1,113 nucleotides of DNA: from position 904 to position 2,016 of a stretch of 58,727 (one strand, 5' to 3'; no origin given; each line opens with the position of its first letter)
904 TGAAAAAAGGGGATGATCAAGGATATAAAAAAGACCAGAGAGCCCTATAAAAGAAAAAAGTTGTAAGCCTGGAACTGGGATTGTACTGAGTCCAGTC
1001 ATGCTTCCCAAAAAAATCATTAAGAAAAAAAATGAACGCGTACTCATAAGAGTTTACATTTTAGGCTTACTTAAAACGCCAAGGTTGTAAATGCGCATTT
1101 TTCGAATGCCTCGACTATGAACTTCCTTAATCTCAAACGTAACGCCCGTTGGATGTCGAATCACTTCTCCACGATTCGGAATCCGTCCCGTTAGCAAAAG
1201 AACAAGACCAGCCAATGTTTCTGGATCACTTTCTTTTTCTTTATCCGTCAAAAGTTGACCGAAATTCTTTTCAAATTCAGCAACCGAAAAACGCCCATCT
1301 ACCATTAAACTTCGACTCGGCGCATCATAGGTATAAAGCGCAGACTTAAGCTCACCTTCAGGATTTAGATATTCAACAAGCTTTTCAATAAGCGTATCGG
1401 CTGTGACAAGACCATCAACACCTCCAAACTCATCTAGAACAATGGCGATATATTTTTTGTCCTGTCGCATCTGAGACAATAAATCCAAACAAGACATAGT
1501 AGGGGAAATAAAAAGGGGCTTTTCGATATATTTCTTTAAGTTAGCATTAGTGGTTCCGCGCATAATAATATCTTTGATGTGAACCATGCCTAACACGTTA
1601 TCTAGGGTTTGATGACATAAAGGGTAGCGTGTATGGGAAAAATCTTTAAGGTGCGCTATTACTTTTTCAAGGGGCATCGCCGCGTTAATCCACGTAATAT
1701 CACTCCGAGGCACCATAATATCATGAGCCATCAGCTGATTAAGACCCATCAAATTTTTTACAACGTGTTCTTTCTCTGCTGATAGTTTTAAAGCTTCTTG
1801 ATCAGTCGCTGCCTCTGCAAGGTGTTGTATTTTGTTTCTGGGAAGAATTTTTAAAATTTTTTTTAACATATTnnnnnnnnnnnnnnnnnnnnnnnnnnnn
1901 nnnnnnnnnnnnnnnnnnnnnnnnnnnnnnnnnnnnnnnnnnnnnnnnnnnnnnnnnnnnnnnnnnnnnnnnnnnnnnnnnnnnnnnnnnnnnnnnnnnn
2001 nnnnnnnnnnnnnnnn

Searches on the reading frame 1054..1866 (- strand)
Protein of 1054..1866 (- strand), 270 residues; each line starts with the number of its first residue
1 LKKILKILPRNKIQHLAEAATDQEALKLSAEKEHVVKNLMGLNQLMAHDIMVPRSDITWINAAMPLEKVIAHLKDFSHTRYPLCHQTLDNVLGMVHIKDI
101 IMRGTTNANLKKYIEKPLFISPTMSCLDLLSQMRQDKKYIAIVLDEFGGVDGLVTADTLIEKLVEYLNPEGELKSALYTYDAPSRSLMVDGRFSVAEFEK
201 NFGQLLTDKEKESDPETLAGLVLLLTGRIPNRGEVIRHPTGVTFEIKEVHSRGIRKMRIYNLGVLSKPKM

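Call 87: list_cluster_members(proteins=[window:1054-1866:-, window:57604-58605:+, window:24044-24451:-, window:20336-21052:+, window:21056-21781:+, window:55265-56272:+, window:1873-2349:-, window:28300-28740:-, window:29789-31237:+, window:36005-36838:-])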
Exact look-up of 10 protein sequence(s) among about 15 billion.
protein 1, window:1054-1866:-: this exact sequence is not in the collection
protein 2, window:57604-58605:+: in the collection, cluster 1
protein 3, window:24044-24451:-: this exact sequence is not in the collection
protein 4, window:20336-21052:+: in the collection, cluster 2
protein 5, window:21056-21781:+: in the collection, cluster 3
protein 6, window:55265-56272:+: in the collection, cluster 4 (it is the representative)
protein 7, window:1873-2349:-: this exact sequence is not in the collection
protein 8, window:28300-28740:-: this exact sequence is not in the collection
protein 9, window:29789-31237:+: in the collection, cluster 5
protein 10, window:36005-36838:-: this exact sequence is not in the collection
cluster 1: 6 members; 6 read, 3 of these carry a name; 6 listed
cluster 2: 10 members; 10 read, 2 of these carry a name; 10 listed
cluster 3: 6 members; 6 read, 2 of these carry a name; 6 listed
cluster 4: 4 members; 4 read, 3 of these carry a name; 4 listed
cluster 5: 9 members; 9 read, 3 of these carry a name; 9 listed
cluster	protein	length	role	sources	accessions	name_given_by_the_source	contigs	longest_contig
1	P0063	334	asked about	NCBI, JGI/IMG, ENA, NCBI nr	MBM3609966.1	MAG: tRNA (adenosine(37)-N6)-threonylcarbamoyltransferase complex transferase subunit ... | tRNA (adenosine(37)-N6)-threonylcarbamoyltransferase complex transferase subunit TsaD ...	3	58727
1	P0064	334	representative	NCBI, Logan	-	-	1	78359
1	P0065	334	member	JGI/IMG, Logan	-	N6-L-threonylcarbamoyladenine synthase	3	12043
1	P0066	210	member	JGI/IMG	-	N6-L-threonylcarbamoyladenine synthase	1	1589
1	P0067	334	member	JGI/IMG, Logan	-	-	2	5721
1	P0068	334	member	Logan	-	-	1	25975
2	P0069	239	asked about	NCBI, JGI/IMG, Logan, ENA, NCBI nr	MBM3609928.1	MAG: gamma-glutamyl-gamma-aminobutyrate hydrolase family protein [Alphaproteobacteria ... | gamma-glutamyl-gamma-aminobutyrate hydrolase family protein [Alphaproteobacteria ...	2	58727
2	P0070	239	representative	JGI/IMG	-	-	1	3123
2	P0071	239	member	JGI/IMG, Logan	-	putative glutamine amidotransferase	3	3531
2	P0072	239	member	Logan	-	-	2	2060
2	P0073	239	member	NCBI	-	-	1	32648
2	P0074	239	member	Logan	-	-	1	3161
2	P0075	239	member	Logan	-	-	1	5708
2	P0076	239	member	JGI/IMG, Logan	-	-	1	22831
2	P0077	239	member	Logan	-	-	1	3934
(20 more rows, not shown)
